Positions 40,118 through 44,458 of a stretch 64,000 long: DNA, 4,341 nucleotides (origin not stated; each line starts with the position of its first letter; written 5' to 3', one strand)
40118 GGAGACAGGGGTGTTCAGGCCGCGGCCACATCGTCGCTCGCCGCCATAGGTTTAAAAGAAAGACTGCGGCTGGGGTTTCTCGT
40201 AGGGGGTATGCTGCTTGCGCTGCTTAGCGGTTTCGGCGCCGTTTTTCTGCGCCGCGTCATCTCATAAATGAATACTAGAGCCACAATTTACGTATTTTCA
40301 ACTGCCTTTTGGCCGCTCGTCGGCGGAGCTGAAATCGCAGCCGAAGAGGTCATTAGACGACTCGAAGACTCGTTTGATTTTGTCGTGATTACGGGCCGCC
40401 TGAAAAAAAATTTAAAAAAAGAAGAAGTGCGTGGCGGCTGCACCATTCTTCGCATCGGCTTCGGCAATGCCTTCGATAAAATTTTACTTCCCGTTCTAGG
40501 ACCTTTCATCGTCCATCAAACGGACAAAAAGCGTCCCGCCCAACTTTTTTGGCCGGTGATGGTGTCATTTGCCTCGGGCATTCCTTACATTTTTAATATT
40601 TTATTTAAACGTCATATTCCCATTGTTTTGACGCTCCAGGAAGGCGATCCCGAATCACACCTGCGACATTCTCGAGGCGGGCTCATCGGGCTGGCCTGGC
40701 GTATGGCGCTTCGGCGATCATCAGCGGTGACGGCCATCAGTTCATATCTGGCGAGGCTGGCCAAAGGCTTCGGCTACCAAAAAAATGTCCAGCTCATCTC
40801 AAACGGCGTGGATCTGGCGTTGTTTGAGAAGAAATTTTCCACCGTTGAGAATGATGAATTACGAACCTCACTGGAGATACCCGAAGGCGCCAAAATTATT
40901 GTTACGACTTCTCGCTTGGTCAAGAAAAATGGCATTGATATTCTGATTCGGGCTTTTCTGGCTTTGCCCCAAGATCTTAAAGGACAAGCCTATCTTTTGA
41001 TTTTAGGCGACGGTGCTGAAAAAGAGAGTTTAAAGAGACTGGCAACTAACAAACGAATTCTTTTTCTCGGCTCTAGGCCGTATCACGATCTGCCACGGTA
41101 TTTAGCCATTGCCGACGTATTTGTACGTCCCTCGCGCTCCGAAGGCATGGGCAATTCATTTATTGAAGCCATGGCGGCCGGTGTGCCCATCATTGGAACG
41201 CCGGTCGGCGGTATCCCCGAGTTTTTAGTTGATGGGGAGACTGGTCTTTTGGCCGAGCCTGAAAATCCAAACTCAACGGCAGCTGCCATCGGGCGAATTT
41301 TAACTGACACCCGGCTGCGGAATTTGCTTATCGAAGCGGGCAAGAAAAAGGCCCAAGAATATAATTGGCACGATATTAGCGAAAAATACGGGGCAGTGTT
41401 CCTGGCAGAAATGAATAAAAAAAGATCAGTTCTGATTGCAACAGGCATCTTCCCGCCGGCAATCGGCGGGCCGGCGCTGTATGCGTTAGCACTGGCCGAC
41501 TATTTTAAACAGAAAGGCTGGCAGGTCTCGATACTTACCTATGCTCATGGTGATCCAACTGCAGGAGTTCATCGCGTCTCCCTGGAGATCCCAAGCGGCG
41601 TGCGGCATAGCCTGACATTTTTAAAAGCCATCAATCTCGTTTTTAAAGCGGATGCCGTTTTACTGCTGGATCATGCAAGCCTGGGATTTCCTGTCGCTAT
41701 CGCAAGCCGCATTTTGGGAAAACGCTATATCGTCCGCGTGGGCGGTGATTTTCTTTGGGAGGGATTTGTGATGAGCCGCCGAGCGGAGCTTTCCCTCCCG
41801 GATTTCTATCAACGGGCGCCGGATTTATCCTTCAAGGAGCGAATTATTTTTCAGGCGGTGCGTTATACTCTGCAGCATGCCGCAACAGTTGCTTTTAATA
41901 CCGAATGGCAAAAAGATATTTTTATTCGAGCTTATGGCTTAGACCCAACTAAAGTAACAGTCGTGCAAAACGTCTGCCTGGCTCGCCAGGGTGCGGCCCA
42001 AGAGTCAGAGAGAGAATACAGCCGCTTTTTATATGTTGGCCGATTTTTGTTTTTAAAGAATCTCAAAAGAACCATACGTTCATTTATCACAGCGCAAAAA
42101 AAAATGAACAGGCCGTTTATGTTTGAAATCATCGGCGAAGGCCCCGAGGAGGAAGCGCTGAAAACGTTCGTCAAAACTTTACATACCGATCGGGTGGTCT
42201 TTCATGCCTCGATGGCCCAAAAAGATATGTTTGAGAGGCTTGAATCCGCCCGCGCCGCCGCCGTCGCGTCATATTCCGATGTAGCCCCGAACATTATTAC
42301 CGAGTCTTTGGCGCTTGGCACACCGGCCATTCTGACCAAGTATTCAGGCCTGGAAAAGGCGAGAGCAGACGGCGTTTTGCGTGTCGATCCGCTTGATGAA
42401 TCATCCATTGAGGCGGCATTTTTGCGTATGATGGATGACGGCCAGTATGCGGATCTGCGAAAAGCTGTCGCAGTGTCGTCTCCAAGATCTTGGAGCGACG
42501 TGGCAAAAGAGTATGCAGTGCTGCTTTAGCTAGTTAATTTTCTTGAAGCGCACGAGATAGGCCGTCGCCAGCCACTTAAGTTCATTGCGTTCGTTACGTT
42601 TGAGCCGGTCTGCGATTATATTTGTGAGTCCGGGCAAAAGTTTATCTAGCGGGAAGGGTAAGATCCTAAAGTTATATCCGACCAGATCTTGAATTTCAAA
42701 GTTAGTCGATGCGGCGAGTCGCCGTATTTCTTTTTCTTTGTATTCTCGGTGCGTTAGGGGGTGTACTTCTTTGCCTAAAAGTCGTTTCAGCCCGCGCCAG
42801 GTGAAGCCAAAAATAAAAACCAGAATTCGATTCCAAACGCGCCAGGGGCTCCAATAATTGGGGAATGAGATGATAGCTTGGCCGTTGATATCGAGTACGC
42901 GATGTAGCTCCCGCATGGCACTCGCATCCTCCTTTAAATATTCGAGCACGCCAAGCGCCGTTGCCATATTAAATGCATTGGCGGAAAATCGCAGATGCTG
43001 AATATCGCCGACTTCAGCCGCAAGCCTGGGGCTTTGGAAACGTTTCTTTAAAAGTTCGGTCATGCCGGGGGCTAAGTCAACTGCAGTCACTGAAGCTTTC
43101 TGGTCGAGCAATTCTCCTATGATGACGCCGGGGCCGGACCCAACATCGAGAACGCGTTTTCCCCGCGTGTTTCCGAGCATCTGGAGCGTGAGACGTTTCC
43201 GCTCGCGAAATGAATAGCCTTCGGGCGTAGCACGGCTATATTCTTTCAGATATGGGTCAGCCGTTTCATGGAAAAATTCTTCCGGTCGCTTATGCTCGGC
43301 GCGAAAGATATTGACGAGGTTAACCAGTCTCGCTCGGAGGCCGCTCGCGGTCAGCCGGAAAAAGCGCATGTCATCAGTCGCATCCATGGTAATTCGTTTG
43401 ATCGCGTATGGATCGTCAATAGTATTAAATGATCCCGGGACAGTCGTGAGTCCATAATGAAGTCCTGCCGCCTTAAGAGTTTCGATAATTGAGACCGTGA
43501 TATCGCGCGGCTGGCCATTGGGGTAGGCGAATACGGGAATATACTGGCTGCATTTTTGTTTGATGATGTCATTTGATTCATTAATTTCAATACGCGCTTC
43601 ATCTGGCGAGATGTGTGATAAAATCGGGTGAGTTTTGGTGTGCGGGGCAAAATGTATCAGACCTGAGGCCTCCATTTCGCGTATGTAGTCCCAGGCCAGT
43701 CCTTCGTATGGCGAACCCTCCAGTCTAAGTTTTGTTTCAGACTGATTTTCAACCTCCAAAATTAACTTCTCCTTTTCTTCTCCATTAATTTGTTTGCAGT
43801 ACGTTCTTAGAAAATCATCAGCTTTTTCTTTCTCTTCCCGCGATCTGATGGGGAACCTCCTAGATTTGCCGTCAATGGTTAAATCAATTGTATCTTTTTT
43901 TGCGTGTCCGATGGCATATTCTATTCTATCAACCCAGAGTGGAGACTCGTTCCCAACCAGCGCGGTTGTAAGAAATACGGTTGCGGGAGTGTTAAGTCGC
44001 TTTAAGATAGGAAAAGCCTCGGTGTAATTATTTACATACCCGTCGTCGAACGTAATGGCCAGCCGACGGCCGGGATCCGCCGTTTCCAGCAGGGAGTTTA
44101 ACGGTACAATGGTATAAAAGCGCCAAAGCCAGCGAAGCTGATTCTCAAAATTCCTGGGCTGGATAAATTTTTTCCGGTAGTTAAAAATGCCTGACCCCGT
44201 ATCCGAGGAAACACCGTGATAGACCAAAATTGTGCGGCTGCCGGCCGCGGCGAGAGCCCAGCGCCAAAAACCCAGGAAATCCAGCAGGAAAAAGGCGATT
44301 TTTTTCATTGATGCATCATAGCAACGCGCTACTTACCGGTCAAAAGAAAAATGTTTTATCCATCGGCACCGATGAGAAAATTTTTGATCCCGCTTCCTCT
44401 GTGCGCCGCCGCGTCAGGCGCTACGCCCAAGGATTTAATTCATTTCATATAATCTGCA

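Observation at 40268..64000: About 24-kb glycosylation island rich in bifunctional fusions, with three GT-C (ArnT/PMT-like) enzymes, immediately downstream of the Ser/Thr-rich surface-protein cluster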

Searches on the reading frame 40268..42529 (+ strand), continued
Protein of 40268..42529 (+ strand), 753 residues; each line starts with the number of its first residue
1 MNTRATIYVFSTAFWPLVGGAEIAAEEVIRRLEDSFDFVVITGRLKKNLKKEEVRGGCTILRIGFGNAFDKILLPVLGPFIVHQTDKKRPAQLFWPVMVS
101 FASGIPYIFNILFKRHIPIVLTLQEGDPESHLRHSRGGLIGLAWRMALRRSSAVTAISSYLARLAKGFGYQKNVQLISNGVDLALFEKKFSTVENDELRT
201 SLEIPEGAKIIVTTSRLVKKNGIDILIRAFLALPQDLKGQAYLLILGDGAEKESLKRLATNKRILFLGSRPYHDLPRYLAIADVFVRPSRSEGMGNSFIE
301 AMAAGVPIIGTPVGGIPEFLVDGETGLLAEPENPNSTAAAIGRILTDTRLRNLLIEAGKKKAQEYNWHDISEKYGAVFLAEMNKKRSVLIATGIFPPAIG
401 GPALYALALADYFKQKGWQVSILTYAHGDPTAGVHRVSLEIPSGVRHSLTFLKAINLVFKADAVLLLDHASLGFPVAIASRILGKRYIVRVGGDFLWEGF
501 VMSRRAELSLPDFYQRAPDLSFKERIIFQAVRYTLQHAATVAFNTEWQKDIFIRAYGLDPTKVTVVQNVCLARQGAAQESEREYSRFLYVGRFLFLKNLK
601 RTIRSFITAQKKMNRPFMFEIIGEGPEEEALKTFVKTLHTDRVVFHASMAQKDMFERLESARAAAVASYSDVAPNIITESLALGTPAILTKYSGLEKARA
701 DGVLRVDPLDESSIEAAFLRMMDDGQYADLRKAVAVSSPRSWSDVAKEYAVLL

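Call 67: search_protein_families(library=ncbifam, proteins=[window:40268-42529:+], max_evalue=0.00001)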
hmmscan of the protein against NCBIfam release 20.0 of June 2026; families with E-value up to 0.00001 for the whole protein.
window:40268-42529:+ (753 aa): 41 families (the best 25 are shown)
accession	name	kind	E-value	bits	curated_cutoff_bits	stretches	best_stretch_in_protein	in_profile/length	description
NF047684.1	TeichurnBiosyTuaC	equivalog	4e-41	141.3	550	2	114-354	130-361/391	teichuronic acid biosynthesis protein TuaC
TIGR03999.1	thiol_BshA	equivalog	7.5e-40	137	273.7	1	145-378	139-370/375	N-acetyl-alpha-D-glucosaminyl L-malate synthase BshA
TIGR03088.1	stp2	hypoth_equivalog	3.6e-38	131.6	409.05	2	171-378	159-370/374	TIGR03088 family PEP-CTERM/XrtA system glycosyltransferase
NF041876.1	EPS_EpsE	equivalog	4.8e-33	114.9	400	2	171-364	185-378/389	exopolysaccharide biosynthesis GT4 family glycosyltransferase EpsE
TIGR03449.1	mycothiol_MshA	equivalog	2.1e-31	109.2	462.5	2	171-378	187-400/406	D-inositol-3-phosphate glycosyltransferase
TIGR04157.1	glyco_rSAM_CFB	subfamily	6.8e-28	97.8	400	2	172-360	193-379/406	TIGR04157 family glycosyltransferase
TIGR04063.1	stp3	hypoth_equivalog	7.1e-25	87.7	442.05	1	146-378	153-392/397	TIGR04063 family PEP-CTERM/XrtA system glycosyltransferase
TIGR04047.1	MSMEG_0565_glyc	hypoth_equivalog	2.5e-24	86.1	259.85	1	147-372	135-365/373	MSMEG_0565 family glycosyltransferase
NF050063.1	ProtGlycPglJ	equivalog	1e-23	84.2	500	2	201-373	187-358/363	N-acetylgalactosamine-N,N'-diacetylbacillosaminyl-diphospho-undecaprenol 4-alpha-N-acetylgalactosaminyltransferase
NF050056.1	ProtGlycPglH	equivalog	4.3e-22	78.7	600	2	208-374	179-346/354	GalNAc-alpha-(1->4)-GalNAc-alpha-(1->3)-diNAcBac-PP-undecaprenol alpha-1,4-N-acetyl-D-galactosaminyltransferase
NF053787.1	GlcN_PG_synth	equivalog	1.1e-21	77.2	480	1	153-372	146-350/361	N-acetylglucosaminyl phosphatidylglycerol synthase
NF012028.0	PRK15484.1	subfamily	1.3e-21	77.1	618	1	156-376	145-373/380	lipopolysaccharide N-acetylglucosaminyltransferase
TIGR02149.1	glgA_Coryne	subfamily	2.4e-21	76.3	302.4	1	171-374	168-383/391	glycogen synthase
NF007640.0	PRK10307.1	subfamily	1.2e-20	73.9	276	1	145-364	166-389/411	WcaI family glycosyltransferase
NF046085.1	XrtY_assoc_Gly1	equivalog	1.3e-20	73.6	400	2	171-377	181-380/387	XrtY-associated glycosyltransferase XYAG1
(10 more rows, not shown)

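Call 73: find_encoding_contigs(protein=P0222, flank=10000, max_places=1)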
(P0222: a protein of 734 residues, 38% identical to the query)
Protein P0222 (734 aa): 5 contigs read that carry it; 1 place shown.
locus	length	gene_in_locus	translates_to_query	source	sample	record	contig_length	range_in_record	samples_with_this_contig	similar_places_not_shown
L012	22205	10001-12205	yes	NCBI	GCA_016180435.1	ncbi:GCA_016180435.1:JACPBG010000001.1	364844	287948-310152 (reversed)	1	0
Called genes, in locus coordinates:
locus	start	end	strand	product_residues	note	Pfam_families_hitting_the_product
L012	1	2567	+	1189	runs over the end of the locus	PF01471:PG_binding_1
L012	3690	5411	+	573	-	PF00811:Ependymin (faint), PF09982:LpxR (faint)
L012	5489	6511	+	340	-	PF01471:PG_binding_1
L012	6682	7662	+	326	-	PF01471:PG_binding_1 (weak)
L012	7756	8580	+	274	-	PF23914:TPR_CcmH_CycH (faint), PF13431:TPR_17 (faint), PF07719:TPR_2 (faint), PF13414:TPR_11 (faint)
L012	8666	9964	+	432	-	PF00801:PKD, PF18911:PKD_4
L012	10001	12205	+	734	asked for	PF13439:Glyco_transf_4, PF20706:GT4-conflict, PF00534:Glycos_transf_1, PF13692:Glyco_trans_1_4, PF13524:Glyco_trans_1_2, PF13579:Glyco_trans_4_4, PF00534:Glycos_transf_1, PF13692:Glyco_trans_1_4, +1 more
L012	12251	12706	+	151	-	PF01467:CTP_transf_like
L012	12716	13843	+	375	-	PF13439:Glyco_transf_4, PF13579:Glyco_trans_4_4, PF20706:GT4-conflict, PF00534:Glycos_transf_1, PF13692:Glyco_trans_1_4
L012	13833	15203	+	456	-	PF13231:PMT_2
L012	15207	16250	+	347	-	PF00534:Glycos_transf_1, PF13692:Glyco_trans_1_4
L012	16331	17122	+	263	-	PF01522:Polysacc_deac_1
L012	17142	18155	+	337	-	PF04321:RmlD_sub_bind, PF05368:NmrA, PF01073:3Beta_HSD, PF01370:Epimerase, PF02719:Polysacc_synt_2, PF07993:NAD_binding_4, PF13460:NAD_binding_10, PF16363:GDP_Man_Dehyd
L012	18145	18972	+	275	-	PF00535:Glycos_transf_2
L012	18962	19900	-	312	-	PF05050:Methyltransf_21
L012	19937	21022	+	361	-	PF13439:Glyco_transf_4, PF13579:Glyco_trans_4_4 (weak), PF00534:Glycos_transf_1, PF13692:Glyco_trans_1_4, PF26337:Gtf3_C (weak)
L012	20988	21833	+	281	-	PF05050:Methyltransf_21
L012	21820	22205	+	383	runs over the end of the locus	PF13439:Glyco_transf_4, PF00534:Glycos_transf_1, PF13692:Glyco_trans_1_4, PF13524:Glyco_trans_1_2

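Call 74: find_encoding_contigs(protein=P0220, flank=10000, max_places=1)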
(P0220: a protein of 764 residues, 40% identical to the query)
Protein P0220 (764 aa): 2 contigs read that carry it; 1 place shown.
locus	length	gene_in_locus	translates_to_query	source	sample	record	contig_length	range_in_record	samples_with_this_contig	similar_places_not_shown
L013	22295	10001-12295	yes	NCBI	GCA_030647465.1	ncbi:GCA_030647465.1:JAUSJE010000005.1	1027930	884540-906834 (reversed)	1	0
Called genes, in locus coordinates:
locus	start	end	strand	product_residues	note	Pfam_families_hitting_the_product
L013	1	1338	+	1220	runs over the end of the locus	PF01471:PG_binding_1 (weak)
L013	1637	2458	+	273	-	PF13431:TPR_17 (faint), PF13424:TPR_12 (faint), PF13181:TPR_8 (faint)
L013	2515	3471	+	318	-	PF01073:3Beta_HSD, PF01370:Epimerase, PF04321:RmlD_sub_bind, PF16363:GDP_Man_Dehyd, PF07993:NAD_binding_4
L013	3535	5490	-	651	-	PF02310:B12-binding (weak), PF04055:Radical_SAM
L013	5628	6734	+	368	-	PF02350:Epimerase_2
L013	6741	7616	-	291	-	PF00535:Glycos_transf_2, PF10111:Glyco_tranf_2_2 (weak)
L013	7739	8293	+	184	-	PF20803:PaaX_M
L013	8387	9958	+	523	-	PF00932:LTD, PF00801:PKD, PF18911:PKD_4, PF00932:LTD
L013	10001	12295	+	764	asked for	PF13439:Glyco_transf_4, PF13579:Glyco_trans_4_4 (weak), PF00534:Glycos_transf_1, PF13692:Glyco_trans_1_4, PF20706:GT4-conflict (weak), PF13524:Glyco_trans_1_2, PF00534:Glycos_transf_1, PF13692:Glyco_trans_1_4, +1 more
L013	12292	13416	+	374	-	PF13579:Glyco_trans_4_4, PF13439:Glyco_transf_4, PF20706:GT4-conflict, PF00534:Glycos_transf_1, PF13692:Glyco_trans_1_4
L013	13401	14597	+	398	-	PF13439:Glyco_transf_4 (weak), PF00534:Glycos_transf_1, PF13692:Glyco_trans_1_4, PF13524:Glyco_trans_1_2 (weak)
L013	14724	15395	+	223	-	PF00483:NTP_transferase, PF12804:NTP_transf_3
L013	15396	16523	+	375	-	PF20706:GT4-conflict (weak), PF00534:Glycos_transf_1, PF13692:Glyco_trans_1_4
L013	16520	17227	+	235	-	PF00535:Glycos_transf_2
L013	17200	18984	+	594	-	PF13231:PMT_2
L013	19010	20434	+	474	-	PF01943:Polysacc_synt, PF13440:Polysacc_synt_3 (weak)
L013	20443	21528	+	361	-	PF13439:Glyco_transf_4, PF13579:Glyco_trans_4_4 (weak), PF00534:Glycos_transf_1, PF13692:Glyco_trans_1_4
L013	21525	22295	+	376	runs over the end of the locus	-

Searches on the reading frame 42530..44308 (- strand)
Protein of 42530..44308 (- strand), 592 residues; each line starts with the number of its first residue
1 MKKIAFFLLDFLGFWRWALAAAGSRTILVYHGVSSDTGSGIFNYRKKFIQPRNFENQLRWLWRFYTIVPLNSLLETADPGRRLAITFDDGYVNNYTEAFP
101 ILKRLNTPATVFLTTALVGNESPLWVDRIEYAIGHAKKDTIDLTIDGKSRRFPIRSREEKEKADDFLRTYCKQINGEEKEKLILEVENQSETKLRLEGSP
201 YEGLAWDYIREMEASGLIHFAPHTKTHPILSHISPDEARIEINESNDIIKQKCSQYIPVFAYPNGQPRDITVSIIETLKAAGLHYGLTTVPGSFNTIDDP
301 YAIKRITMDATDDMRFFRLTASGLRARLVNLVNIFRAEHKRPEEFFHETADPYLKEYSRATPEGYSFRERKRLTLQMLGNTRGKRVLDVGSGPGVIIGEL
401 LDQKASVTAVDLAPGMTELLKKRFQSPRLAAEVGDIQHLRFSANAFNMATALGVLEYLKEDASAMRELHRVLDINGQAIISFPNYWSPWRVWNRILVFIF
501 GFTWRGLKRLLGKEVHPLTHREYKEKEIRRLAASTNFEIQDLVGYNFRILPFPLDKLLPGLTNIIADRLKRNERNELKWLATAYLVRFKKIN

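Call 5: search_protein_families(library=pfam, proteins=[window:42530-44308:-], max_evalue=0.01)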
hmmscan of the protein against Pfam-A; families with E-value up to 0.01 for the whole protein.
window:42530-44308:- (592 aa): 12 families
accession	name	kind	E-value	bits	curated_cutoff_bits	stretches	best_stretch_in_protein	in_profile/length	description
PF01522.26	Polysacc_deac_1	-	1.2e-22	80.6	23.1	1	78-284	4-122/124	Polysaccharide deacetylase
PF08241.18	Methyltransf_11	-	1.3e-16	61.4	21.2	1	387-480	1-95/95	Methyltransferase domain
PF13649.12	Methyltransf_25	-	8.5e-16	58.9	27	1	386-476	1-97/97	Methyltransferase domain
PF13489.12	Methyltransf_23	-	7.2e-12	45.8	27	1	369-540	8-162/164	Methyltransferase domain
PF13847.12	Methyltransf_31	-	4.7e-10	39.8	27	1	382-484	3-113/145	Methyltransferase domain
PF08242.18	Methyltransf_12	-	4.4e-09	37.4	30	1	387-476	1-96/98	Methyltransferase domain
PF07021.18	MetW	-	0.00012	22.2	21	1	382-496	13-122/193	Methionine biosynthesis protein MetW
PF01209.24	Ubie_methyltran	-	0.00036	20.4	20.1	1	371-478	36-149/233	ubiE/COQ5 methyltransferase family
PF05219.18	DREV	-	0.0028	17.3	26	1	380-482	92-188/265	DREV methyltransferase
PF01728.25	FtsJ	-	0.003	18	24.1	1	382-441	21-80/181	FtsJ-like methyltransferase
PF00398.26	RrnaAD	-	0.0032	17.1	24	1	383-429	31-78/263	Ribosomal RNA adenine dimethylase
PF03141.22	Methyltransf_29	-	0.0086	15.1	23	0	380-483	115-220/506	Putative S-adenosyl-L-methionine-dependent methyltransferase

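Call 67: search_protein_families(library=ncbifam, proteins=[window:42530-44308:-], max_evalue=0.00001)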
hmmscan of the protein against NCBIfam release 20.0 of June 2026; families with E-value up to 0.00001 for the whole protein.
window:42530-44308:- (592 aa): 17 families
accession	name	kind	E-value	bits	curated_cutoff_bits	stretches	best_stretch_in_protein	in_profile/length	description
TIGR03938.2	deacetyl_PgaB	equivalog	1.6e-17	63.1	321.9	1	26-118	4-101/621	poly-beta-1,6-N-acetyl-D-glucosamine N-deacetylase PgaB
TIGR03933.1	PIA_icaB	equivalog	8.2e-14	51.7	248.35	1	49-122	35-113/245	intercellular adhesin biosynthesis polysaccharide N-deacetylase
NF045667.1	MTase_DVU1556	equivalog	6.9e-11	42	155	1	374-481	14-120/213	DVU_1556 family methyltransferase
TIGR01934.1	MenG_MenH_UbiE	subfamily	7.2e-11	41.8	158.35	1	371-480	28-141/223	ubiquinone/menaquinone biosynthesis methyltransferase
TIGR02072.1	BioC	equivalog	8.1e-11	42.2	184.95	1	375-481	24-133/244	malonyl-ACP O-methyltransferase BioC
NF001241.0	PRK00216.1-2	equivalog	2.7e-10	40.3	327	1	370-481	39-148/231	demethylmenaquinone methyltransferase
NF043040.1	corrin_prot_MT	hypoth_equivalog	3e-10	39.9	180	1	381-511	40-176/216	corrinoid protein-associated methyltransferase CpaM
TIGR01983.1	UbiG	equivalog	7e-10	38.6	102.95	1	379-549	46-212/228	bifunctional 2-polyprenyl-6-hydroxyphenol methylase/3-demethylubiquinol 3-O-methyltransferase UbiG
NF001244.0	PRK00216.1-5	equivalog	1.8e-09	37.2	216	1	371-480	37-153/236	bifunctional demethylmenaquinone methyltransferase/2-methoxy-6-polyprenyl-1,4-benzoquinol methylase UbiE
NF007610.0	PRK10258.1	equivalog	2.9e-09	36.6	342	1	374-477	34-135/251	malonyl-ACP O-methyltransferase BioC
NF052510.1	methyltran_MpqE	exception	6.9e-09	35.4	335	1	370-480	34-151/234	methyl-plastoquinone biosynthesis methyltransferase MpqE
TIGR02021.1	BchM-ChlM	equivalog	1.3e-08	34.5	158.9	1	372-482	42-155/218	magnesium protoporphyrin IX methyltransferase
NF041255.1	mycofact_MftM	equivalog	2.8e-07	30.1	200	1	382-464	139-225/289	mycofactocin oligosaccharide methyltransferase MftM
NF047649.1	MTase_UXPK_star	exception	1.1e-06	28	460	1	382-479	77-180/283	methyltransferase/UXPK-star double selenoprotein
NF041536.1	ArsM_DUF2284_UU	exception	3.4e-06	25.7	575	1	382-480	76-180/459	arsenite methyltransferase/DUF2284 domain selenoprotein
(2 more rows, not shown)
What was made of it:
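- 42530..44308 (-): G2: CE4 de-N-acetylase + SAM methyltransferase fusion. No signal peptide or TM, so it is cytoplasmic. PgaB/IcaB-type N-deacetylase hits (call 67).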
